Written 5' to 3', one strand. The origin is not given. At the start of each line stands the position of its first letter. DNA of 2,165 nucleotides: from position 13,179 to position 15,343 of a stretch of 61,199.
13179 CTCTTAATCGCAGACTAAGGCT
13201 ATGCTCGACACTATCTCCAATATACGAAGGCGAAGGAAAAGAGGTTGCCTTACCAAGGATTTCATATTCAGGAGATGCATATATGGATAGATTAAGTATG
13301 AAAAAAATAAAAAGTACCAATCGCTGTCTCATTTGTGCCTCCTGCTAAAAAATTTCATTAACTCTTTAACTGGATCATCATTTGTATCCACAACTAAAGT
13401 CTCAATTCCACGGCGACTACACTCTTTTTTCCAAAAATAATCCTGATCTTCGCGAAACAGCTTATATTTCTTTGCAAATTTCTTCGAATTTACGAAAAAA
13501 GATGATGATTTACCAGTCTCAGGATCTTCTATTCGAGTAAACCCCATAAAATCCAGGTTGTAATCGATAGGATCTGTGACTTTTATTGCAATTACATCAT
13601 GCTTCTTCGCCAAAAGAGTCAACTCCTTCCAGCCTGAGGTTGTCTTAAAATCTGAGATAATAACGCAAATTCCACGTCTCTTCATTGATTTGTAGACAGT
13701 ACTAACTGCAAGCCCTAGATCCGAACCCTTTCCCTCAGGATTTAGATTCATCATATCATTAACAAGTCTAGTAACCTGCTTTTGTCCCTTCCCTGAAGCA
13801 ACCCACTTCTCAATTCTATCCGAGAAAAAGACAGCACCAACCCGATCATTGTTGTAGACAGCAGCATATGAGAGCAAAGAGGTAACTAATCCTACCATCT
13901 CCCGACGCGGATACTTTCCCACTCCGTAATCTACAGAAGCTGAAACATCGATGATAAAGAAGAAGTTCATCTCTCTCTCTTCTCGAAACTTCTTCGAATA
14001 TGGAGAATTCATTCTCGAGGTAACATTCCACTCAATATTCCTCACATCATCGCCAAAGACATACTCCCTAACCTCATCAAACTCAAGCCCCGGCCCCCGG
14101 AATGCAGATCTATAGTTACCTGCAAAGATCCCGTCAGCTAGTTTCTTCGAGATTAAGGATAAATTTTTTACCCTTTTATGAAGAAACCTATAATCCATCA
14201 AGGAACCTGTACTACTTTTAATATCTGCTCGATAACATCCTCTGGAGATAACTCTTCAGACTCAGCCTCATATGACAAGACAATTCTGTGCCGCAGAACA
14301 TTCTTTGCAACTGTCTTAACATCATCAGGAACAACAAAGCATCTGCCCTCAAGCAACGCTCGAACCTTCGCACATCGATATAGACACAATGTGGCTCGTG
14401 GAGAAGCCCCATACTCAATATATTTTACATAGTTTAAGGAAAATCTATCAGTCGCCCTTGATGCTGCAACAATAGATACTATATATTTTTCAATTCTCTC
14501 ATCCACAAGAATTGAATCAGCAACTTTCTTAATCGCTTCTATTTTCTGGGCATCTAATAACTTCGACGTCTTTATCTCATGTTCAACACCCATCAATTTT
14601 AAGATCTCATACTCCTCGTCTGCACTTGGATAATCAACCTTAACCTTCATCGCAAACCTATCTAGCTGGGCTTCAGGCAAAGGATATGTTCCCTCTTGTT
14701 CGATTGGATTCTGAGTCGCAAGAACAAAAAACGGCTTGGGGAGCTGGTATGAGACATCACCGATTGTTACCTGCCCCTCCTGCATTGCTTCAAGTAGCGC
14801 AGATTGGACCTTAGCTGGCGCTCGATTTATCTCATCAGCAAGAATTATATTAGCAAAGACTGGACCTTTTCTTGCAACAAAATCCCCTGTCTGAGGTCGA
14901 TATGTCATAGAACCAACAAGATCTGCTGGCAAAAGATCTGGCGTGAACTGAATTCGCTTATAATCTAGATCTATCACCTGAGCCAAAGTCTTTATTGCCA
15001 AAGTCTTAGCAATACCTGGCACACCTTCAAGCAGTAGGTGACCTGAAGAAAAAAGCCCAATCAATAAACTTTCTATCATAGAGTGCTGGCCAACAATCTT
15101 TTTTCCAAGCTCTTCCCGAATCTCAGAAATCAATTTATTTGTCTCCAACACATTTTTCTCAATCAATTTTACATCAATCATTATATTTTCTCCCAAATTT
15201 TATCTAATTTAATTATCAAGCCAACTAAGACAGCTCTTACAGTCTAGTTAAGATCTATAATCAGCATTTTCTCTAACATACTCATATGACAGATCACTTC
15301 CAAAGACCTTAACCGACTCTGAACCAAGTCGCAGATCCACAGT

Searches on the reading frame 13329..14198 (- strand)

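Call 41: search_protein_families(library=pfam, proteins=[window:13329-14198:-], max_evalue=0.001)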
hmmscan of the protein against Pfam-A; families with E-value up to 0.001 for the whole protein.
window:13329-14198:- (289 aa): 2 families
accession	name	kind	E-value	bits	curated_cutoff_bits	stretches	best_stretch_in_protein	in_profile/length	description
PF01882.25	DUF58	-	4.1e-57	193.3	23.4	1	42-246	1-207/216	Protein of unknown function DUF58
PF13519.12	VWA_2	-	2.7e-09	38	27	1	80-184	2-106/107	von Willebrand factor type A domain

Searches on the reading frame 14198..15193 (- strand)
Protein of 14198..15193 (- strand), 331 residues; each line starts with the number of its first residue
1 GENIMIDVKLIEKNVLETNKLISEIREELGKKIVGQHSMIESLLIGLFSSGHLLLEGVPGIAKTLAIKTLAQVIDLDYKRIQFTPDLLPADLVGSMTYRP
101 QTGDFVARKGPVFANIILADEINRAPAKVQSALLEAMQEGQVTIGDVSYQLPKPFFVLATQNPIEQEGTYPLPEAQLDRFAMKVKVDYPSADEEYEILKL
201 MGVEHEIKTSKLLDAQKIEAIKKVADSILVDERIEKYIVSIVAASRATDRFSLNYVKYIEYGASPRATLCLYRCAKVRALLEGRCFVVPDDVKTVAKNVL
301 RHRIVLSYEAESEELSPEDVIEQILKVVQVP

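Call 55: search_protein_families(library=pfam, proteins=[window:14198-15193:-], max_evalue=0.00001)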
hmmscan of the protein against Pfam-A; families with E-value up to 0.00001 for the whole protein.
window:14198-15193:- (331 aa): 5 families
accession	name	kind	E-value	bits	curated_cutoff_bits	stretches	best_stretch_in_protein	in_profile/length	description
PF07726.17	AAA_3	-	2.4e-64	215.5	27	1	52-182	1-131/131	ATPase family associated with various cellular activities (AAA)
PF17863.7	AAA_lid_2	-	1.9e-21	76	22.7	1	258-324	8-74/74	AAA lid domain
PF20030.5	bpMoxR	-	5.6e-15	55.4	27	1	23-212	4-191/205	MoxR domain in the MoxR-vWA-beta-propeller ternary systems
PF07728.20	AAA_5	-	1.5e-13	51.4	22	1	52-180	1-139/139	AAA domain (dynein-related subfamily)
PF00493.29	MCM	-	1.9e-06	27.6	23.3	1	47-165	54-175/224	MCM P-loop domain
